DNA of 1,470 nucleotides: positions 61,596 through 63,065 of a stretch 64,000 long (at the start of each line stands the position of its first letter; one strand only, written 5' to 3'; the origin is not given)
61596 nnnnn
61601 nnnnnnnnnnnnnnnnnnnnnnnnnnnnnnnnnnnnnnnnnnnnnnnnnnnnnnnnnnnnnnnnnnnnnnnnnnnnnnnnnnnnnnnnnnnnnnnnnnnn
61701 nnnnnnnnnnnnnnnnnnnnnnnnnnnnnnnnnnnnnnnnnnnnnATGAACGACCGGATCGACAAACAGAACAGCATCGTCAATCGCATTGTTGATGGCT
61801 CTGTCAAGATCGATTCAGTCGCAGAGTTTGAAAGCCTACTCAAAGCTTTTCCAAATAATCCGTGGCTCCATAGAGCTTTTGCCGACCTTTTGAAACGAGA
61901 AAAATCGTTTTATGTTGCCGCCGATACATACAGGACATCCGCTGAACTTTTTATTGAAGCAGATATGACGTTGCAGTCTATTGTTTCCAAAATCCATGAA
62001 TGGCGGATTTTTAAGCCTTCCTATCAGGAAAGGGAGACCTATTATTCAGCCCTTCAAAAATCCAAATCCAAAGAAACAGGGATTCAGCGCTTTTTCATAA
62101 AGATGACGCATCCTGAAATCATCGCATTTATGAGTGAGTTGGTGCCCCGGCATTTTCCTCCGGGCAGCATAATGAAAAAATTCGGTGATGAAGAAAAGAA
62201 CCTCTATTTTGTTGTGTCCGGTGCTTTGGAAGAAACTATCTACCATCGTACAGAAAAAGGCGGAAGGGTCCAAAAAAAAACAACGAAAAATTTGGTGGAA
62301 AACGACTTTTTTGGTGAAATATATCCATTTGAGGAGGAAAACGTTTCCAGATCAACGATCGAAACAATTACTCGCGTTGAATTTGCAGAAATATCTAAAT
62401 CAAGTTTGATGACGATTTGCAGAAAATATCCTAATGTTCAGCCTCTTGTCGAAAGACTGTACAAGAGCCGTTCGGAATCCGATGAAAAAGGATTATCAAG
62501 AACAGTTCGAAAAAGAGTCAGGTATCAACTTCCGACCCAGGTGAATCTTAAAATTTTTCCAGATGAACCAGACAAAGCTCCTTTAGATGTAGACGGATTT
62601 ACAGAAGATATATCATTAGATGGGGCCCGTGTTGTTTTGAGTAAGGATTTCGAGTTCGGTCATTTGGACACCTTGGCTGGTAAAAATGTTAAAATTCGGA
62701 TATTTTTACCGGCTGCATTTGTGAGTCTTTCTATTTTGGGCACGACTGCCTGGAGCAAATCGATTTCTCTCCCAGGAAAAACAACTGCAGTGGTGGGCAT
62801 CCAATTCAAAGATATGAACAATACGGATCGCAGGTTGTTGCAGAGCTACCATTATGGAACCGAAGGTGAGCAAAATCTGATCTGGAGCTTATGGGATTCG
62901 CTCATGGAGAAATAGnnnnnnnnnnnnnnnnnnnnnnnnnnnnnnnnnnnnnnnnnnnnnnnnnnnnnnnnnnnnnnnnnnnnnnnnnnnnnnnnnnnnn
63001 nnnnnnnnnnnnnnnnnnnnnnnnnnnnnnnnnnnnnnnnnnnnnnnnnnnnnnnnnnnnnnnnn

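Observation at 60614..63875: Four-gene cluster: AMIN-domain membrane protein, acidic coiled-coil protein, cNMP-binding+PilZ protein and MinD/ParA-type ATPase, with no assignable pathway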

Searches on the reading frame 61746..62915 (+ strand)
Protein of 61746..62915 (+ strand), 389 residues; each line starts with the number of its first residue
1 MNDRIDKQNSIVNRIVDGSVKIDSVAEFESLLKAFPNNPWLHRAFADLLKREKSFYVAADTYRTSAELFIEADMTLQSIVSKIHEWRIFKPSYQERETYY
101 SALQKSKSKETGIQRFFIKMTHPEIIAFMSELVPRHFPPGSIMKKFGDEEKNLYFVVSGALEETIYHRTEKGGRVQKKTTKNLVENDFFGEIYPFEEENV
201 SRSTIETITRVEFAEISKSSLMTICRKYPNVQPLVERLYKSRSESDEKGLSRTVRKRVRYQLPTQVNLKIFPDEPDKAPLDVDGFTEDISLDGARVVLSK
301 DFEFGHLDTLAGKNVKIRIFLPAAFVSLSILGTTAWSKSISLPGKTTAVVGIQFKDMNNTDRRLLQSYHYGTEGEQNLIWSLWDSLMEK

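Call 3: search_protein_families(library=pfam, proteins=[window:61746-62915:+], max_evalue=0.1)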
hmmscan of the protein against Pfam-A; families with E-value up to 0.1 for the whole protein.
window:61746-62915:+ (389 aa): 2 families
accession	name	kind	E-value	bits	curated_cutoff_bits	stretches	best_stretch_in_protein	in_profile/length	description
PF00027.35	cNMP_binding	-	2.1e-11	44.1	27.5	1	135-228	2-89/89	Cyclic nucleotide-binding domain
PF07238.19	PilZ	-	2.8e-08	34.5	22.5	1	255-368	3-99/102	PilZ domain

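Call 4: search_protein_families(library=ncbifam, proteins=[window:61746-62915:+], max_evalue=0.1)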
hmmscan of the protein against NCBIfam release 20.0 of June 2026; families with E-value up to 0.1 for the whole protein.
window:61746-62915:+ (389 aa): 3 families
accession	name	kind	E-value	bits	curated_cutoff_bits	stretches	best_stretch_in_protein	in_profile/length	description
NF008732.0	PRK11753.1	equivalog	2e-08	34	266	1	121-236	12-122/214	cAMP-activated global transcriptional regulator CRP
NF041163.2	encap_f2b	equivalog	1.4e-05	24.4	400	1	128-248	91-206/450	family 2B encapsulin nanocompartment shell protein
NF047371.1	FlcA_CTERM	equivalog_domain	0.056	11.9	300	1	28-105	336-414/646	periplasmic flagellar collar protein FlcA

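Call 5: find_encoding_contigs(protein=window:61746-62915:+, flank=10000, max_places=6)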
Protein window:61746-62915:+ (389 aa): no gene with exactly this product is on record in the collection.

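Call 7: find_homologous_proteins(query=window:61746-62915:+, max_evalue=0.001)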
Query window:61746-62915:+ (389 aa): 382 proteins with E <= 0.001 among 4087 candidates; the best 120 are listed.
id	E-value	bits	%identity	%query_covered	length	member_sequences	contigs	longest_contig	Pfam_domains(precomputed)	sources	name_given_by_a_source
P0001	1.4e-254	862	99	100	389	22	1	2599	PF07238.20,PF00027.36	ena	-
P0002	8.6e-233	790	91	100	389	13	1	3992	PF07238.20,PF00027.36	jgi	jgi:hypothetical protein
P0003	2.4e-231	786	90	100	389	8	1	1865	PF07238.20,PF00027.36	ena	-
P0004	4.1e-230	782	89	100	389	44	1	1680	PF07238.20,PF00027.36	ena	-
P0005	1.2e-205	701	81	100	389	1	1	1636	PF07238.20,PF00027.36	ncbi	-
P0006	1.7e-205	701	81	100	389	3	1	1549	PF07238.20,PF00027.36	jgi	jgi:CRP-like cAMP-binding protein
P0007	2.8e-205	700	81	100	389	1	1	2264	PF07238.20,PF00027.36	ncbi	-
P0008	1.9e-204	697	81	100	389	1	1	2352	PF07238.20,PF00027.36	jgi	jgi:CRP-like cAMP-binding protein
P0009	2.6e-200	684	79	100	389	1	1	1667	PF07238.20,PF00027.36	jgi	-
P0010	6.2e-184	630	72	100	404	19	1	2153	PF07238.20,PF00027.36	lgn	-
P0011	2.3e-183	628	90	82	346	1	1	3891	PF00027.36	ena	-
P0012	1.2e-180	619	72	100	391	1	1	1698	PF07238.20,PF00027.36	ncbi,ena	-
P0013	1.4e-180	619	71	100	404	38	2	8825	PF07238.20,PF00027.36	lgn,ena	-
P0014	5.6e-180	617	71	100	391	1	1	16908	PF07238.20,PF00027.36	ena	-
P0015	4.8e-179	614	70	100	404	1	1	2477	PF07238.20,PF00027.36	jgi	jgi:CRP-like cAMP-binding protein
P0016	1.6e-178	612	71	100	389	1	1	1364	PF07238.20,PF00027.36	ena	-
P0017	1.9e-178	612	71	99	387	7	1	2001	PF07238.20,PF00027.36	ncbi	-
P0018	3.7e-177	607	69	100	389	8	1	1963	PF07238.20,PF00027.36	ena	-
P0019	4.3e-176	604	69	100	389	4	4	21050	PF07238.20,PF00027.36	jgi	jgi:hypothetical protein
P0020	5.0e-176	604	70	99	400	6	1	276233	PF07238.20,PF00027.36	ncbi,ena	-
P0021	5.1e-176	604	69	100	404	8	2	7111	PF07238.20,PF00027.36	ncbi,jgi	-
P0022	9.7e-176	603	69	99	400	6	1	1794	PF07238.20,PF00027.36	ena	-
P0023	1.5e-174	599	70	100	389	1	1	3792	PF07238.20,PF00027.36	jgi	jgi:CRP-like cAMP-binding protein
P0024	1.8e-174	599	69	100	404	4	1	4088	PF07238.20,PF00027.36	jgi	jgi:hypothetical protein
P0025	2.1e-174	598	69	99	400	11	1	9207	PF07238.20,PF00027.36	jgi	jgi:CRP-like cAMP-binding protein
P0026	3.0e-174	598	68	100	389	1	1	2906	PF07238.20,PF00027.36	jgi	jgi:hypothetical protein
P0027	1.3e-173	596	68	100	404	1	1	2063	PF07238.20,PF00027.36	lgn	-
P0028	2.9e-173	595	67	100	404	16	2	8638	PF07238.20,PF00027.36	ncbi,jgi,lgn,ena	-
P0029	3.6e-173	594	69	99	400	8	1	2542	PF07238.20,PF00027.36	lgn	-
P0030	8.2e-173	593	69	100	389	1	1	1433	PF07238.20,PF00027.36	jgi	-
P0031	2.2e-172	592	68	100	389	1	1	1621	PF07238.20,PF00027.36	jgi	jgi:CRP-like cAMP-binding protein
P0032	4.2e-172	591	68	100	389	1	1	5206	PF07238.20,PF00027.36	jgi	jgi:hypothetical protein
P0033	5.0e-172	591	69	99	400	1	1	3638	PF07238.20,PF00027.36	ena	-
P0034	6.0e-172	590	69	99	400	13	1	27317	PF07238.20,PF00027.36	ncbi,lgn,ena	-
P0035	7.2e-172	590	69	100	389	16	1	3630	PF07238.20,PF00027.36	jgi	-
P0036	1.8e-171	589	68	99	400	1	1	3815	PF07238.20,PF00027.36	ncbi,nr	ncbi:MAG: hypothetical protein BMS9Abin03_287 [Thermodesulfobacteriota bacterium]|nr:MAG: hypothetic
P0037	2.1e-171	589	68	99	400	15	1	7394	PF07238.20,PF00027.36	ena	-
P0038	3.1e-171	588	68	99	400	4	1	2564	PF07238.20,PF00027.36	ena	-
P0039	4.7e-171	587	69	100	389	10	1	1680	PF07238.20,PF00027.36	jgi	jgi:CRP-like cAMP-binding protein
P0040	1.1e-170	586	68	100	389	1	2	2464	PF07238.20,PF00027.36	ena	-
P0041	1.2e-170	586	69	100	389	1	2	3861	PF07238.20,PF00027.36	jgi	jgi:hypothetical protein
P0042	2.4e-170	585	67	99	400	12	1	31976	PF07238.20,PF00027.36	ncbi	-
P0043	4.3e-170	584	68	100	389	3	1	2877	PF07238.20,PF00027.36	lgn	-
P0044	4.6e-170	584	67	99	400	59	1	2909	PF07238.20,PF00027.36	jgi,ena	-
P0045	6.7e-170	584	67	100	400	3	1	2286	PF07238.20,PF00027.36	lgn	-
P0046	8.1e-170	583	68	99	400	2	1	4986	PF07238.20,PF00027.36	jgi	jgi:CRP-like cAMP-binding protein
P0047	8.4e-170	583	67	99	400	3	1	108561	PF07238.20,PF00027.36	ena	-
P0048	1.1e-169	583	68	99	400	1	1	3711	PF07238.20,PF00027.36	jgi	jgi:CRP-like cAMP-binding protein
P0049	1.2e-169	583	68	99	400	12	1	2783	PF07238.20,PF00027.36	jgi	-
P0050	1.2e-169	583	67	100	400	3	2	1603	PF07238.20,PF00027.36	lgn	-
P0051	3.1e-169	581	68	100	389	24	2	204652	PF07238.20,PF00027.36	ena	-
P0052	4.2e-169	581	67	99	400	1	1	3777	PF07238.20,PF00027.36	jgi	jgi:CRP-like cAMP-binding protein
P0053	1.6e-168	579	66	99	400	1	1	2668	PF07238.20,PF00027.36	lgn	-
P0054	2.1e-168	579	66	99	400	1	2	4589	PF07238.20,PF00027.36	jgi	-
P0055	2.1e-168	579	66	99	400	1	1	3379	PF07238.20,PF00027.36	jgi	-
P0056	2.2e-168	579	67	99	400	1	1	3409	PF07238.20,PF00027.36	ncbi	-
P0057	2.8e-168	578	66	99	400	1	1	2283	PF07238.20,PF00027.36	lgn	-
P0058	2.9e-168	578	66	99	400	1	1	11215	PF07238.20,PF00027.36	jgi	-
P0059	4.0e-168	578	66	99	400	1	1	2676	PF07238.20,PF00027.36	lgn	-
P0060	6.5e-168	577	67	99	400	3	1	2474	PF07238.20,PF00027.36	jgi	-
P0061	6.5e-168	577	66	99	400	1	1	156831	PF07238.20,PF00027.36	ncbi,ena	-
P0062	1.3e-167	576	67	100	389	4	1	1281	PF07238.20,PF00027.36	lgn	-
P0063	2.0e-167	575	67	99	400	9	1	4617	PF07238.20,PF00027.36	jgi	jgi:hypothetical protein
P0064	3.3e-167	575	67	99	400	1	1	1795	PF07238.20,PF00027.36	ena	-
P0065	3.8e-167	574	67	99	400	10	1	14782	PF07238.20,PF00027.36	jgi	-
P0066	4.0e-167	574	66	99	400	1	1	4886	PF07238.20,PF00027.36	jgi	-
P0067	4.6e-167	574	67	99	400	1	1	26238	PF07238.20,PF00027.36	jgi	-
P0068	5.9e-167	574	66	99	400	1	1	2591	PF07238.20,PF00027.36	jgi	jgi:CRP-like cAMP-binding protein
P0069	6.0e-167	574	66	99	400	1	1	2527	PF07238.20,PF00027.36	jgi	jgi:CRP-like cAMP-binding protein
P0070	6.2e-167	574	66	99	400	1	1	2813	PF07238.20,PF00027.36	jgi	jgi:CRP-like cAMP-binding protein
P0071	9.9e-167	573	67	99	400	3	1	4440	PF07238.20,PF00027.36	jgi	jgi:CRP-like cAMP-binding protein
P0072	1.1e-166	573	67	100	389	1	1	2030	PF07238.20,PF00027.36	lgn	-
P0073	1.1e-166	573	67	99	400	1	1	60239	PF07238.20,PF00027.36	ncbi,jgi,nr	ncbi:MAG: cyclic nucleotide-binding domain-containing protein [Deltaproteobacteria bacterium]|nr:cyc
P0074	1.1e-166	573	66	99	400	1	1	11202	PF07238.20,PF00027.36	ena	-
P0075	1.4e-166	573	66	99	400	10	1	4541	PF07238.20,PF00027.36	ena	-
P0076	1.7e-166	572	66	99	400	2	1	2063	PF07238.20,PF00027.36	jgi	jgi:CRP-like cAMP-binding protein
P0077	1.7e-166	572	67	100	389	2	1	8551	PF07238.20,PF00027.36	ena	-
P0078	2.5e-166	572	66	100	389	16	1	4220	PF07238.20,PF00027.36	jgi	-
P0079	2.8e-166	572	67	100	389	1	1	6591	PF07238.20,PF00027.36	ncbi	-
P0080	3.4e-166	571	67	99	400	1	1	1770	PF07238.20,PF00027.36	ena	-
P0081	3.6e-166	571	66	99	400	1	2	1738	PF07238.20,PF00027.36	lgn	-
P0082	4.8e-166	571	67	100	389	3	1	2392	PF07238.20,PF00027.36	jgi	jgi:CRP-like cAMP-binding protein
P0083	5.5e-166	571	67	99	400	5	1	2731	PF07238.20,PF00027.36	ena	-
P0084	6.9e-166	570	66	99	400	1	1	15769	PF07238.20,PF00027.36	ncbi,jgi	ncbi:MAG: PilZ domain-containing protein [Desulfobacterales bacterium]|jgi:CRP-like cAMP-binding pro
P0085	9.3e-166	570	66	99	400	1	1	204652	PF07238.20,PF00027.36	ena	-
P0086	9.9e-166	570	66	99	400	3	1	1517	PF07238.20,PF00027.36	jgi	-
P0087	1.2e-165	570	67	100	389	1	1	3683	PF07238.20,PF00027.36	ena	-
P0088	1.2e-165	570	67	100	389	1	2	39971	PF07238.20,PF00027.36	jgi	-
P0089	2.8e-165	568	67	100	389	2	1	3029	PF07238.20,PF00027.36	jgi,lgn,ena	-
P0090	3.3e-165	568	66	99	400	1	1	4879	PF07238.20,PF00027.36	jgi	jgi:CRP-like cAMP-binding protein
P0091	3.3e-165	568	66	100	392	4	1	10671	PF07238.20,PF00027.36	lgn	-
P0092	4.2e-165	568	66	100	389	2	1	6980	PF07238.20,PF00027.36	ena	-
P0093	4.4e-165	568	67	100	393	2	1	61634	PF07238.20,PF00027.36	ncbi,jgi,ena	jgi:CRP-like cAMP-binding protein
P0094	6.0e-165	567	66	100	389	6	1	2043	PF07238.20,PF00027.36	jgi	jgi:hypothetical protein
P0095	7.4e-165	567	66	100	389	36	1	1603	PF07238.20,PF00027.36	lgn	-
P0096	7.6e-165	567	67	100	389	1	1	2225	PF07238.20,PF00027.36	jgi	-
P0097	8.0e-165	567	66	100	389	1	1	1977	PF07238.20,PF00027.36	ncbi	-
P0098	9.5e-165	567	65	100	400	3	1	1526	PF07238.20,PF00027.36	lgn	-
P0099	1.2e-164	566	67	100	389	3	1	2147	PF07238.20,PF00027.36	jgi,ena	-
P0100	1.3e-164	566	67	99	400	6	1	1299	PF07238.20,PF00027.36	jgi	-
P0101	1.4e-164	566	66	99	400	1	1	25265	PF07238.20,PF00027.36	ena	-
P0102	1.7e-164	566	68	100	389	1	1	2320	PF07238.20,PF00027.36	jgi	jgi:CRP-like cAMP-binding protein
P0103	1.7e-164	566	66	100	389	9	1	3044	PF07238.20,PF00027.36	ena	-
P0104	1.8e-164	566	66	100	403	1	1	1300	PF07238.20,PF00027.36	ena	-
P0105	2.8e-164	565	66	100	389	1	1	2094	PF07238.20,PF00027.36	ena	-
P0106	7.0e-164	564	66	99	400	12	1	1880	PF07238.20,PF00027.36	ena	-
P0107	7.3e-164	564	65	98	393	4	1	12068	PF07238.20,PF00027.36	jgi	-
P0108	8.1e-164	564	67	100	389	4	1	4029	PF07238.20,PF00027.36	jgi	-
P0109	1.5e-163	563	66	100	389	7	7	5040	PF07238.20,PF00027.36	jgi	jgi:hypothetical protein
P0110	2.8e-163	562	64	99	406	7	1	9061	PF07238.20,PF00027.36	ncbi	-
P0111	3.4e-163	561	66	100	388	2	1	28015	PF07238.20,PF00027.36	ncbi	-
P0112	4.4e-163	561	64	98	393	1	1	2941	PF07238.20,PF00027.36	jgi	jgi:CRP-like cAMP-binding protein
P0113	7.9e-163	560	66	99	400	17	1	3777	PF07238.20,PF00027.36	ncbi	-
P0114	9.3e-162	557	65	100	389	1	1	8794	PF07238.20,PF00027.36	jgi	jgi:hypothetical protein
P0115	1.7e-161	556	66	99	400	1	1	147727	PF07238.20,PF00027.36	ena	-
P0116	3.1e-161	555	63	100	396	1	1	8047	PF07238.20,PF00027.36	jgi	jgi:CRP-like cAMP-binding protein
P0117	7.3e-161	554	65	100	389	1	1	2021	PF07238.20,PF00027.36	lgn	-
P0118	1.5e-160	553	65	99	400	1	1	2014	PF07238.20,PF00027.36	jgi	-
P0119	2.4e-160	552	64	100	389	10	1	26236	PF07238.20,PF00027.36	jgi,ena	-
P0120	5.3e-160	551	64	99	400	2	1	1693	PF07238.20,PF00027.36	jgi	-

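Call 8: find_encoding_contigs(protein=P0020, flank=10000, max_places=2)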
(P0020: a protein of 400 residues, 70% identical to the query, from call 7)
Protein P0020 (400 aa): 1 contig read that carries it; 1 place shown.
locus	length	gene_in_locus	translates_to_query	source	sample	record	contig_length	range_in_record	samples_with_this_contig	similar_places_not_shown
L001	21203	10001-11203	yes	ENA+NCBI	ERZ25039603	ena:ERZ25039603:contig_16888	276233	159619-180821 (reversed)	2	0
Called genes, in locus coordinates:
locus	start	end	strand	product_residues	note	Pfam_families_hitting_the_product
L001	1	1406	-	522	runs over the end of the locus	PF23409:Beta-prop_EML, PF25174:Beta-prop_THOC3, PF25175:Beta-prop_WDR5, PF24807:WD40_CDC20-Fz, PF25171:Beta-prop_WDR36-Utp21_1st, PF25173:Beta-prop_WDR3_1st, PF24780:WD40_MABP1-WDR62_1st, PF25172:Beta-prop_WDR3_2nd, +34 more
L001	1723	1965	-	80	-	-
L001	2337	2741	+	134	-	-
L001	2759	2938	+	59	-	-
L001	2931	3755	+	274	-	PF12694:cpYpsA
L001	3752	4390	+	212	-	PF00565:SNase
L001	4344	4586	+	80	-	-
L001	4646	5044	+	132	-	PF11964:SpoIIAA-like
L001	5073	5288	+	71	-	PF07311:Dodecin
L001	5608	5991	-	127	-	-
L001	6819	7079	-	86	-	-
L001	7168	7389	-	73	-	-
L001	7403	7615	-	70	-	-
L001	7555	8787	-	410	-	PF00248:Aldo_ket_red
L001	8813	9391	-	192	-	-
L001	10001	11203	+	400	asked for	PF00027:cNMP_binding, PF07238:PilZ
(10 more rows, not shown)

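Call 9: find_encoding_contigs(protein=P0051, flank=10000, max_places=2)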
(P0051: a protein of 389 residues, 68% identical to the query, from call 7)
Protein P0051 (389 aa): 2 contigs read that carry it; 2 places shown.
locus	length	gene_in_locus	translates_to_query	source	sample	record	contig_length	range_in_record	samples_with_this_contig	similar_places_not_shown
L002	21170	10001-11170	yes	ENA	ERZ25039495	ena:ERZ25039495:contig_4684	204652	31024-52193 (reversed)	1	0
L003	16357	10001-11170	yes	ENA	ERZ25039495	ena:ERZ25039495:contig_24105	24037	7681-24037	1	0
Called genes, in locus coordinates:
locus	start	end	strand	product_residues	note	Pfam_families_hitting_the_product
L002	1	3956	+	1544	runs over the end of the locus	PF01436:NHL (weak), PF25021:TEN_NHL, PF01436:NHL (weak), PF25023:TEN_YD-shell, PF05593:RHS_repeat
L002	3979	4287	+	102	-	PF13828:DUF4190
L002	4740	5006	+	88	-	-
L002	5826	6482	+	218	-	-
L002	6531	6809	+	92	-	-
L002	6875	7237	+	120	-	-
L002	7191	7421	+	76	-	-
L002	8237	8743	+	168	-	PF13365:Trypsin_2 (weak)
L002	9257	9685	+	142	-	PF13673:Acetyltransf_10, PF13527:Acetyltransf_9 (faint), PF00583:Acetyltransf_1, PF13508:Acetyltransf_7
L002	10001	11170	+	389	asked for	PF00027:cNMP_binding, PF07238:PilZ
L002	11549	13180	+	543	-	PF00656:Peptidase_C14, PF00497:SBP_bac_3, PF10613:Lig_chan-Glu_bd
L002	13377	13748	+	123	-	PF01243:PNPOx_N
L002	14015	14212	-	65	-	PF13459:Fer4_15, PF13370:Fer4_13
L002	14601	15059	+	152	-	PF07238:PilZ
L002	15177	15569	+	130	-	PF00072:Response_reg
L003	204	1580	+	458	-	PF00989:PAS, PF08448:PAS_4, PF13188:PAS_8 (weak), PF13426:PAS_9, PF00158:Sigma54_activat, PF14532:Sigma54_activ_2, PF25601:AAA_lid_14, PF02954:HTH_8, +2 more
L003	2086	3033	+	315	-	PF00582:Usp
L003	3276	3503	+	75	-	-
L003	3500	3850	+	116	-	PF02579:Nitro_FeMo-Co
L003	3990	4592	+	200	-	PF18014:Acetyltransf_18 (faint), PF13302:Acetyltransf_3 (weak), PF13420:Acetyltransf_4 (weak), PF00583:Acetyltransf_1, PF13508:Acetyltransf_7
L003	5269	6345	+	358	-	PF04015:DUF362, PF13183:Fer4_8 (faint), PF00037:Fer4 (faint), PF12837:Fer4_6 (faint), PF13237:Fer4_10 (weak)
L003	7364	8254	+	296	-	PF13495:Phage_int_SAM_4, PF00589:Phage_integrase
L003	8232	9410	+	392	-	PF14319:Zn_Tnp_IS91, PF04986:Y2_Tnp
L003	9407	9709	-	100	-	-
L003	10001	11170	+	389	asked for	PF00027:cNMP_binding, PF07238:PilZ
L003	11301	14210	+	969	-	PF13426:PAS_9, PF08448:PAS_4, PF00989:PAS, PF08448:PAS_4, PF00989:PAS, PF08448:PAS_4, PF13426:PAS_9, PF08447:PAS_3, +13 more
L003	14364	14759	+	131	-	PF00072:Response_reg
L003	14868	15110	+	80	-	-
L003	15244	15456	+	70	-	-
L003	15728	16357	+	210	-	?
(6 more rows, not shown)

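Call 10: find_encoding_contigs(protein=P0061, flank=10000, max_places=2)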
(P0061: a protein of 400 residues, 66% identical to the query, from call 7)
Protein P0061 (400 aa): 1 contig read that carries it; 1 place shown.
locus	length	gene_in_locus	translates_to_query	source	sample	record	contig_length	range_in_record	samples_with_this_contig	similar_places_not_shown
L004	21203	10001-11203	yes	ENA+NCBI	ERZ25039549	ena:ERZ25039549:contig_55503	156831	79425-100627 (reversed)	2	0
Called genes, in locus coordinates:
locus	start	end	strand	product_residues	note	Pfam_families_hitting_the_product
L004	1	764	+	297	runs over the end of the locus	PF00126:HTH_1, PF03466:LysR_substrate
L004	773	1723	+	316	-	PF05951:Peptidase_M15_2, PF08291:Peptidase_M15_3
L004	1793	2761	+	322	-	PF00890:FAD_binding_2 (weak), PF01266:DAO (faint), PF07992:Pyr_redox_2, PF12831:FAD_oxidored (weak), PF13738:Pyr_redox_3, PF00070:Pyr_redox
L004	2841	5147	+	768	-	PF01590:GAF, PF13185:GAF_2, PF13492:GAF_3, PF05524:PEP-utilisers_N, PF00391:PEP-utilizers, PF02896:PEP-utilizers_C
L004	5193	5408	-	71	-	-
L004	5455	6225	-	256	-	PF00561:Abhydrolase_1 (weak), PF12146:Hydrolase_4, PF12697:Abhydrolase_6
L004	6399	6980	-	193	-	PF00440:TetR_N (weak), PF16925:TetR_C_13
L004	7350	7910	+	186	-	PF11136:DUF2889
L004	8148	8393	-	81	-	PF07589:PEP_exosort_dom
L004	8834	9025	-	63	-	-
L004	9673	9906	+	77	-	-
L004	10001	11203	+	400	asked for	PF00027:cNMP_binding, PF07238:PilZ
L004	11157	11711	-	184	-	PF01061:ABC2_membrane, PF12679:ABC2_membrane_2, PF12698:ABC2_membrane_3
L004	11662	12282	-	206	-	PF12698:ABC2_membrane_3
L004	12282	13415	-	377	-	PF12679:ABC2_membrane_2, PF12698:ABC2_membrane_3, PF01061:ABC2_membrane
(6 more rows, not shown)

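Call 12: find_encoding_contigs(protein=P0002, flank=10000, max_places=3)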
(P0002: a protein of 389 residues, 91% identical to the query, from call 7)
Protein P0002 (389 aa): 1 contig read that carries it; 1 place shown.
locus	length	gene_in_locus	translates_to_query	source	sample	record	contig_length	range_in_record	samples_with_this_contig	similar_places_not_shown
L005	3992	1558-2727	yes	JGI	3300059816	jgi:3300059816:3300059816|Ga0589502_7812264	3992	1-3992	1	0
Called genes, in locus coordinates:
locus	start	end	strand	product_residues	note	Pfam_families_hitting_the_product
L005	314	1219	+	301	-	-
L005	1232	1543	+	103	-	-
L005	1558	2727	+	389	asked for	PF00027:cNMP_binding, PF07238:PilZ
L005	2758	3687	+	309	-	PF01656:CbiA, PF02374:ArsA_ATPase (weak), PF10609:ParA, PF13614:AAA_31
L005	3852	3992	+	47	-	?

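Call 13: find_encoding_contigs(protein=P0014, flank=10000, max_places=3)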
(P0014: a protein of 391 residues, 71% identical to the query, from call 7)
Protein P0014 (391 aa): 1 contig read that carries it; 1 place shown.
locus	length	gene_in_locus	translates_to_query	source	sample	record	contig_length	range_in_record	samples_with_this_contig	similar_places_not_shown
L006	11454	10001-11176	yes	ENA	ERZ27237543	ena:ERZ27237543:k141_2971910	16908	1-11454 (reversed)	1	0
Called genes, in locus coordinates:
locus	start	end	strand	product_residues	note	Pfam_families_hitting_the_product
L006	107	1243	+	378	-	PF08323:Glyco_transf_5, PF13439:Glyco_transf_4, PF13477:Glyco_trans_4_2, PF13579:Glyco_trans_4_4, PF20706:GT4-conflict (weak), PF00534:Glycos_transf_1, PF13692:Glyco_trans_1_4, PF13524:Glyco_trans_1_2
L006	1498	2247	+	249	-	PF03706:LPG_synthase_TM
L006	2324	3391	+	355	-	PF13524:Glyco_trans_1_2 (faint), PF00534:Glycos_transf_1, PF13692:Glyco_trans_1_4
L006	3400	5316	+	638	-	PF13522:GATase_6, PF13537:GATase_7, PF00733:Asn_synthase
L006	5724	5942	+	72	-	-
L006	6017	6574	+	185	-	-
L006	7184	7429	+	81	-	-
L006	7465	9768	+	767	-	PF01364:Peptidase_C25, PF00404:Dockerin_1 (faint), PF07691:PA14, PF01364:Peptidase_C25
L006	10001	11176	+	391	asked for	PF00027:cNMP_binding, PF07238:PilZ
